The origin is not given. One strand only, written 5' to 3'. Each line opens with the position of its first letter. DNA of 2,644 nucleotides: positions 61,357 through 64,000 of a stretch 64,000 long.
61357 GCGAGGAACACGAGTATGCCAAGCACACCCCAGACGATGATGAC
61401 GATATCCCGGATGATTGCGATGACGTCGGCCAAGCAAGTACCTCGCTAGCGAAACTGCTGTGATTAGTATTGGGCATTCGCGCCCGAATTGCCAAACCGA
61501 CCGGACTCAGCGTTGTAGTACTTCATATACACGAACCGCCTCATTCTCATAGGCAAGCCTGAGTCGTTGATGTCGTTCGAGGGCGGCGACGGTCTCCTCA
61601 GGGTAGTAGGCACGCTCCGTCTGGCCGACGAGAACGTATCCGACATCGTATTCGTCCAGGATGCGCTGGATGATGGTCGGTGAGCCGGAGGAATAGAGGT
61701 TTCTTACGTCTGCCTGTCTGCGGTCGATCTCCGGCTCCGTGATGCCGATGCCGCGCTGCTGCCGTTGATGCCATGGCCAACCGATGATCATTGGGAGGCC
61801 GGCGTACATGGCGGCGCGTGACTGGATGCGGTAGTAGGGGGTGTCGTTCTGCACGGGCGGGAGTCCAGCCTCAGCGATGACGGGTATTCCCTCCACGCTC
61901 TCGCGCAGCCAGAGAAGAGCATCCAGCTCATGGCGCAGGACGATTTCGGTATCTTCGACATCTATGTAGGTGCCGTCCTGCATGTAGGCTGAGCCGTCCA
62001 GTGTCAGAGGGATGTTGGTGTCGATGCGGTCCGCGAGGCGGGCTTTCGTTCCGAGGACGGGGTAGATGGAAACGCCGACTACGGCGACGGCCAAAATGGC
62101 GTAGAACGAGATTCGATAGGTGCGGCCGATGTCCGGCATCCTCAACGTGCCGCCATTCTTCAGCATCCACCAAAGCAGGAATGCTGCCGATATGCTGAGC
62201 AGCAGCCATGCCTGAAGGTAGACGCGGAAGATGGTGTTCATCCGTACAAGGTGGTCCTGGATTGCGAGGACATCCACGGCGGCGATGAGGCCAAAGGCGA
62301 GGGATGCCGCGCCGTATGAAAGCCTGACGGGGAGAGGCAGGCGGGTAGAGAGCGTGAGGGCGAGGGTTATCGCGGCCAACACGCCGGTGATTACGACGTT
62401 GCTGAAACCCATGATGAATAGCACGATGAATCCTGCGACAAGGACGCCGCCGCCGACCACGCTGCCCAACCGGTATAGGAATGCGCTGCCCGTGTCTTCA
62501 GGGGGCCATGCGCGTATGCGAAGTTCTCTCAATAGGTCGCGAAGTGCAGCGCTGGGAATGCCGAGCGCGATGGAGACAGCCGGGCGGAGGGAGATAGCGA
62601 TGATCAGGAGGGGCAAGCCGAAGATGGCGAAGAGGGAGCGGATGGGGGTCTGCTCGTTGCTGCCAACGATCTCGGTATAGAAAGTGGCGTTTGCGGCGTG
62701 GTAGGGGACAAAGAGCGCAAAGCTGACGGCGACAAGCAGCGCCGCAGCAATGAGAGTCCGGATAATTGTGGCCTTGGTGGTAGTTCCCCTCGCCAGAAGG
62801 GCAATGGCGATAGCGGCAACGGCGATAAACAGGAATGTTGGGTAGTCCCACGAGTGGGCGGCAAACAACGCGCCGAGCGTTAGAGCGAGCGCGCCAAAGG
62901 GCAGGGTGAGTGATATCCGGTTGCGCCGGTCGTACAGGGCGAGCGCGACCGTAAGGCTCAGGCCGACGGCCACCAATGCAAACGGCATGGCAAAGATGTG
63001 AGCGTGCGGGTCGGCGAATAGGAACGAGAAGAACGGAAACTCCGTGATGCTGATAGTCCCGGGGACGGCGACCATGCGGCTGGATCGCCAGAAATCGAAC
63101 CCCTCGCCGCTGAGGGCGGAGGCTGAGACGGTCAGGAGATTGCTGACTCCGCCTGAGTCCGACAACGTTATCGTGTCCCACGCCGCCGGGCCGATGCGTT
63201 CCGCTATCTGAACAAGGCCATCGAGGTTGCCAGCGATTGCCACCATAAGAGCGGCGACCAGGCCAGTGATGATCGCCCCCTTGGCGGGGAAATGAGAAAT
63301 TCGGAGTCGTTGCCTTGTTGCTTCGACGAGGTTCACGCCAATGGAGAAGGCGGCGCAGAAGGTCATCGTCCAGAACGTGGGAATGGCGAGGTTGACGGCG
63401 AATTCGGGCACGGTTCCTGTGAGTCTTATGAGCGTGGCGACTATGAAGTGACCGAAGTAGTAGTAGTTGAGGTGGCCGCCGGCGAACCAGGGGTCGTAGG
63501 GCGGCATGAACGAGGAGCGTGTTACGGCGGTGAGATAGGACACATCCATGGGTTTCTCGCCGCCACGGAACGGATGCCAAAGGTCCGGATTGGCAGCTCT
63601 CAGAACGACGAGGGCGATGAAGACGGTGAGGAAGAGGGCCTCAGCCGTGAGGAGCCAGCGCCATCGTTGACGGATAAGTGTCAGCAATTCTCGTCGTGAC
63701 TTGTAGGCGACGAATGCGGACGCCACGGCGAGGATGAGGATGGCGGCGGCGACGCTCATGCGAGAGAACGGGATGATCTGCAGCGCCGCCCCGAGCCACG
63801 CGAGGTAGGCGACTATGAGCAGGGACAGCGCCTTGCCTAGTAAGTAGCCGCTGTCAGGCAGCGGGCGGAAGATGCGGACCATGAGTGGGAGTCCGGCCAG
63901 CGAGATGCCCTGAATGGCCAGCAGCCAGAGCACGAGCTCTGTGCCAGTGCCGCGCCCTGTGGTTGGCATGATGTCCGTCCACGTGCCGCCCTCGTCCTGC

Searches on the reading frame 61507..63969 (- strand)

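Call 85: search_protein_families(library=pfam, proteins=[window:61507-63969:-], max_evalue=0.0001)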
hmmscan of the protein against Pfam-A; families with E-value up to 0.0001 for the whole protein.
window:61507-63969:- (820 aa): 1 family
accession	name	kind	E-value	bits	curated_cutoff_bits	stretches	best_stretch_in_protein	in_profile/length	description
PF10060.15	DUF2298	-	3e-102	343.5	27.8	1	52-591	1-488/488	Uncharacterized membrane protein (DUF2298)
